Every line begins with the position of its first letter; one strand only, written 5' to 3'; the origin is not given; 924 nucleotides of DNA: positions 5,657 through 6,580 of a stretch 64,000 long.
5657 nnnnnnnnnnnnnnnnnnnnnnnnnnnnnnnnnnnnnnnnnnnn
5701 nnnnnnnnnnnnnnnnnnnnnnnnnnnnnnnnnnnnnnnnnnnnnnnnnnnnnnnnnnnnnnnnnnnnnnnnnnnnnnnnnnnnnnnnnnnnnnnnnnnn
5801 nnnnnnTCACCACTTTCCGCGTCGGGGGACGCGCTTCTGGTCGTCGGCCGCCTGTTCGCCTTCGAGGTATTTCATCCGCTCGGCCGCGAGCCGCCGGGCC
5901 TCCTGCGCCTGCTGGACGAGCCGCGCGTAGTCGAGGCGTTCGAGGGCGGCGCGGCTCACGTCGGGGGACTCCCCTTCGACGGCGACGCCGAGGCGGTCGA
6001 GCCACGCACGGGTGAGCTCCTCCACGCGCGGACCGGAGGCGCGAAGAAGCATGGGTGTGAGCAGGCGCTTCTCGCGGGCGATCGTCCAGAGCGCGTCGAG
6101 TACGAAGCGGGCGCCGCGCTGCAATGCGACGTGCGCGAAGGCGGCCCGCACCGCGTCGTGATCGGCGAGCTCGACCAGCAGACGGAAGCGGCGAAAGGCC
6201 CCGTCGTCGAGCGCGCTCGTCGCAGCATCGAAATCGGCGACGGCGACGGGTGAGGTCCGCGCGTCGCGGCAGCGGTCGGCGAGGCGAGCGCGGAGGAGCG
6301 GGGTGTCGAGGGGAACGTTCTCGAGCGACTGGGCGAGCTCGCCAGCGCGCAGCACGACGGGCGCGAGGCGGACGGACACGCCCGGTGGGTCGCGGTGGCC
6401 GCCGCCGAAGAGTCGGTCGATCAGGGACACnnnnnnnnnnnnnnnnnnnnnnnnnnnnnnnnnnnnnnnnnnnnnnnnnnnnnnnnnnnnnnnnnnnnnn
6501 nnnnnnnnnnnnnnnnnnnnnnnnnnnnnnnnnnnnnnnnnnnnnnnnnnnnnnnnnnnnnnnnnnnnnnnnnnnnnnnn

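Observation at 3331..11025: Translationally coupled 8-gene operon combining TerB-like, HExxH+vWA, radical SAM and a lysine-less aminotransferase fold, with three ORFans and no AAA+ partner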

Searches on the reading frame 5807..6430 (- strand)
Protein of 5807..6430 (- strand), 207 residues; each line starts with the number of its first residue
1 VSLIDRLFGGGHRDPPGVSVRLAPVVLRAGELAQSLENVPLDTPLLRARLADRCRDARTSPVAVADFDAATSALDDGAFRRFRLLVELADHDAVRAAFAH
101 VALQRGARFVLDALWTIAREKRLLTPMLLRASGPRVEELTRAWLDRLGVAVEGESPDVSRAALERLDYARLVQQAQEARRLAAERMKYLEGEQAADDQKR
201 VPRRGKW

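Call 5: search_protein_families(library=pfam, proteins=[window:5807-6430:-], max_evalue=0.1)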
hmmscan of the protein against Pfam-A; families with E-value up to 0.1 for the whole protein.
window:5807-6430:- (207 aa): 0 families

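Call 6: search_protein_families(library=ncbifam, proteins=[window:5807-6430:-], max_evalue=0.1)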
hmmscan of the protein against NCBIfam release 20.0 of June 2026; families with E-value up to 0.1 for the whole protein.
window:5807-6430:- (207 aa): 0 families

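Call 7: search_protein_families(library=padloc, proteins=[window:5807-6430:-], max_evalue=0.1)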
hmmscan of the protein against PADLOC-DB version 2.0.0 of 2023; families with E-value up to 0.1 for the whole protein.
window:5807-6430:- (207 aa): 0 families

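Call 33: search_protein_families(library=pfam, proteins=[window:5807-6430:-], max_evalue=10)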
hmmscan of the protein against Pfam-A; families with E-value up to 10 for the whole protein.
window:5807-6430:- (207 aa): 0 families

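Call 40: search_solved_structures(query=A4, max_evalue=10)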
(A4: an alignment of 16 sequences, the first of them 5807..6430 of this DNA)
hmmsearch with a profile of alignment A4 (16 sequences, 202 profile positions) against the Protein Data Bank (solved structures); distinct sequences matched with E-value up to 10: 11.
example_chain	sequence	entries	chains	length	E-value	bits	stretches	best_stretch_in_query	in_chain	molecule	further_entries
7ase_W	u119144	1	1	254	0.074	15.9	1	79-166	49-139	40S ribosomal protein S3a-2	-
5opt_W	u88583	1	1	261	0.083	15.8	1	79-166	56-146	40S ribosomal protein S3a-2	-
3egq_A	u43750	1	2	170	0.11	15.3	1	87-144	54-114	TetR family Transcriptional regulator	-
5nx8_A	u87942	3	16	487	0.41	13.5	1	47-99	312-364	Adenylosuccinate lyase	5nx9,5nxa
2vd6_A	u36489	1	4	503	0.45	13.3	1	47-99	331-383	ADENYLOSUCCINATE LYASE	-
4flc_A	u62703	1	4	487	0.51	13.2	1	46-99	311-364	Adenylosuccinate lyase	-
7pcs_A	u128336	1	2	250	0.56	13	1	40-108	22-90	BbsC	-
8xvn_A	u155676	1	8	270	0.71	12.7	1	44-119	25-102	Short-chain dehydrogenases/reductase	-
4ffx_A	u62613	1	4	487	0.79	12.6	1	47-99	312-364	Adenylosuccinate lyase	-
2j91_A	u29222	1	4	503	0.87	12.4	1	47-99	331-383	ADENYLOSUCCINATE LYASE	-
5xn8_A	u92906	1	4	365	1.6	11.5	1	146-180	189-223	Glycerol Dehydrogenase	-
